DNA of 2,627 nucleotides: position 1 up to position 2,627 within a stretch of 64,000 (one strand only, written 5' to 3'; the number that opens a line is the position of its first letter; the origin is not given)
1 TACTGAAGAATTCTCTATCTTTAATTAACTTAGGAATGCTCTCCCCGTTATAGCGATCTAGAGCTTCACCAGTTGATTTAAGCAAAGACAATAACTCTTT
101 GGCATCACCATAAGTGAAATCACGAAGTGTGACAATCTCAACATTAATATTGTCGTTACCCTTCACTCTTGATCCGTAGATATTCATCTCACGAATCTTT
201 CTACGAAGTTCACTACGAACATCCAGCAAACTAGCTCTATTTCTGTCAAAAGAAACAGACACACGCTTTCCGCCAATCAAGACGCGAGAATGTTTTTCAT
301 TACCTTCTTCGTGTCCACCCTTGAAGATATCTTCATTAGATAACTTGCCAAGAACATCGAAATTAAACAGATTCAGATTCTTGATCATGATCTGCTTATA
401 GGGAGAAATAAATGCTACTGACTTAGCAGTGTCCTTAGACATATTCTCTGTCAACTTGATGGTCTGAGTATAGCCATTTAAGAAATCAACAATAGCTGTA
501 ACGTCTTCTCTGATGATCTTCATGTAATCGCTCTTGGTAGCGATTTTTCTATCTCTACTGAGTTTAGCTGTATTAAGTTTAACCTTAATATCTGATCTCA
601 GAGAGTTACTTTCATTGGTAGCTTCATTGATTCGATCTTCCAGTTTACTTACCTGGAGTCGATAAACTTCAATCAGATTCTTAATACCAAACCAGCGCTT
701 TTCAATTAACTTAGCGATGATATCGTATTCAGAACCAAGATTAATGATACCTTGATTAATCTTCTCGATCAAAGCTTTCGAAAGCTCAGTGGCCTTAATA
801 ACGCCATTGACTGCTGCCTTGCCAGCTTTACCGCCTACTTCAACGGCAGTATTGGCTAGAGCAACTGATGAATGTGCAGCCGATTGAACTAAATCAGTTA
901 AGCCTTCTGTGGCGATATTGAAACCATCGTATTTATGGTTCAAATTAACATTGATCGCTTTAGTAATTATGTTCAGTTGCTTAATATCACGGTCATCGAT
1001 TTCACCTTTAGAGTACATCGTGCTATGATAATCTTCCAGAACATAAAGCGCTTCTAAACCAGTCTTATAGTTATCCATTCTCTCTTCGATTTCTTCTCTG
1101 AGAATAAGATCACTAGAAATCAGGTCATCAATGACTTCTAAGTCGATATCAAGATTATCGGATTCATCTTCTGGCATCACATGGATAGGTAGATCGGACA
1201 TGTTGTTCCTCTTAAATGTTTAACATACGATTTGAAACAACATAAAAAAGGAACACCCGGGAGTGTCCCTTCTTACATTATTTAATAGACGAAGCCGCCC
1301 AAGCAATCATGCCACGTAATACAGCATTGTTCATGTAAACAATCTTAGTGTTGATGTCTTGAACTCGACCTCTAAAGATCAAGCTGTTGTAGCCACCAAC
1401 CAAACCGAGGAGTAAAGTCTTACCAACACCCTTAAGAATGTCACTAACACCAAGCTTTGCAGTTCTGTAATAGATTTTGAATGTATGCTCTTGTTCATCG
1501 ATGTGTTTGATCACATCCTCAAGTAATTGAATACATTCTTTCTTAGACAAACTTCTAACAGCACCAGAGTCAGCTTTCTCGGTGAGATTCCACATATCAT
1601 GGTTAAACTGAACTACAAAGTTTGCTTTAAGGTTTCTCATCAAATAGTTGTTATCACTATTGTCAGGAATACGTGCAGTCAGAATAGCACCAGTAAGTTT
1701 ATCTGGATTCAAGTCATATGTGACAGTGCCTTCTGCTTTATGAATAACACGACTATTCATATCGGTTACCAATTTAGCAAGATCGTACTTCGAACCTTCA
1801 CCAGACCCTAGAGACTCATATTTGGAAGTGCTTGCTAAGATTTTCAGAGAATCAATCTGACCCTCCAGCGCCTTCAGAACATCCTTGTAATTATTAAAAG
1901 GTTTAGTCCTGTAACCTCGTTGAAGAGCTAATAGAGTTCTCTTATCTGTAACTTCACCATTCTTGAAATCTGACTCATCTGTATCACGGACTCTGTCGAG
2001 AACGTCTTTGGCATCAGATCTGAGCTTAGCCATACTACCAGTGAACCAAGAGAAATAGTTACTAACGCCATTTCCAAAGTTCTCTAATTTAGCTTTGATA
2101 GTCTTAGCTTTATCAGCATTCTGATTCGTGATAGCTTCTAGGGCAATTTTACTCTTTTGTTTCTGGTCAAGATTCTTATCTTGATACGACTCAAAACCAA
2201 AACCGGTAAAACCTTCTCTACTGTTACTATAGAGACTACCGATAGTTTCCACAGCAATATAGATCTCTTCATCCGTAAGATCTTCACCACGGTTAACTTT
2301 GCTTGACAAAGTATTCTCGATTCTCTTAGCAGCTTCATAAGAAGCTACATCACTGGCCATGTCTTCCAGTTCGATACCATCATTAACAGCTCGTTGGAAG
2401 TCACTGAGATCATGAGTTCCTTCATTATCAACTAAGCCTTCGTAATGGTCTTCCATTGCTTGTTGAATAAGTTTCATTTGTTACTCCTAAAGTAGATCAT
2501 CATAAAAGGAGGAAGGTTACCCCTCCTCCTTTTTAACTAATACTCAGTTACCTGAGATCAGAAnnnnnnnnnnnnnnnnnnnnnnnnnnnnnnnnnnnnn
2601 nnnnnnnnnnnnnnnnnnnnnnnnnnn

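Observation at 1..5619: Tandem array of four paralogous acidic-N-terminus proteins, one of them in a GC-rich island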

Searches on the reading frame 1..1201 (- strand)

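Call 6: search_protein_families(library=pfam, proteins=[window:1-1201:-], max_evalue=0.1)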
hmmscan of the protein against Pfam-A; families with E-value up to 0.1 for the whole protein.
window:1-1201:- (400 aa): 1 family
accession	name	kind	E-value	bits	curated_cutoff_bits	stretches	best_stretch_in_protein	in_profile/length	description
PF08280.17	HTH_Mga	-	0.023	15.1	23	0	159-193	8-42/59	M protein trans-acting positive regulator (MGA) HTH domain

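Call 7: search_protein_families(library=phrogs, proteins=[window:1-1201:-], max_evalue=0.01)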
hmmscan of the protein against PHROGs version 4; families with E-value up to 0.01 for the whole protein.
window:1-1201:- (400 aa): 0 families

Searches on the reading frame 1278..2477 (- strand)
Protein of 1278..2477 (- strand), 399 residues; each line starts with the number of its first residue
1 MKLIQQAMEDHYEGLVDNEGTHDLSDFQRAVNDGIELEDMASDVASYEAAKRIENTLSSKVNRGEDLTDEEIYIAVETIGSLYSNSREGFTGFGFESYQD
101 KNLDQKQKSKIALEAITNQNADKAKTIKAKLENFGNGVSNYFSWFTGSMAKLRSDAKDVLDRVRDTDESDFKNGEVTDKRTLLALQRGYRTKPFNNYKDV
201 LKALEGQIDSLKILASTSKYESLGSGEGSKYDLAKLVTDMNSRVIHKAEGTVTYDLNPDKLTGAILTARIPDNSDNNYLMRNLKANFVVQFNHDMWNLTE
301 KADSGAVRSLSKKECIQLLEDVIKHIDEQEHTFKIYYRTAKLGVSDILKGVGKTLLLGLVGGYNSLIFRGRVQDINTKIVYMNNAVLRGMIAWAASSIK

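Call 6: search_protein_families(library=pfam, proteins=[window:1278-2477:-], max_evalue=0.1)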
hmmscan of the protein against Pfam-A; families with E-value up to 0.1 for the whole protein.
window:1278-2477:- (399 aa): 1 family
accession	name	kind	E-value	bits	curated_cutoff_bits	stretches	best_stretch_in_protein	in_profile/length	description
PF12699.13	phiKZ_IP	-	8.3e-06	25.7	27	1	32-178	17-156/387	phiKZ-like phage internal head proteins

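Call 7: search_protein_families(library=phrogs, proteins=[window:1278-2477:-], max_evalue=0.01)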
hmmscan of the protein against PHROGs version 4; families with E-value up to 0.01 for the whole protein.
window:1278-2477:- (399 aa): 1 family
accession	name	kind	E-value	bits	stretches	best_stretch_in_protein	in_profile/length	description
phrog_5750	-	head and packaging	0.00013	22.5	1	112-334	134-346/414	internal head protein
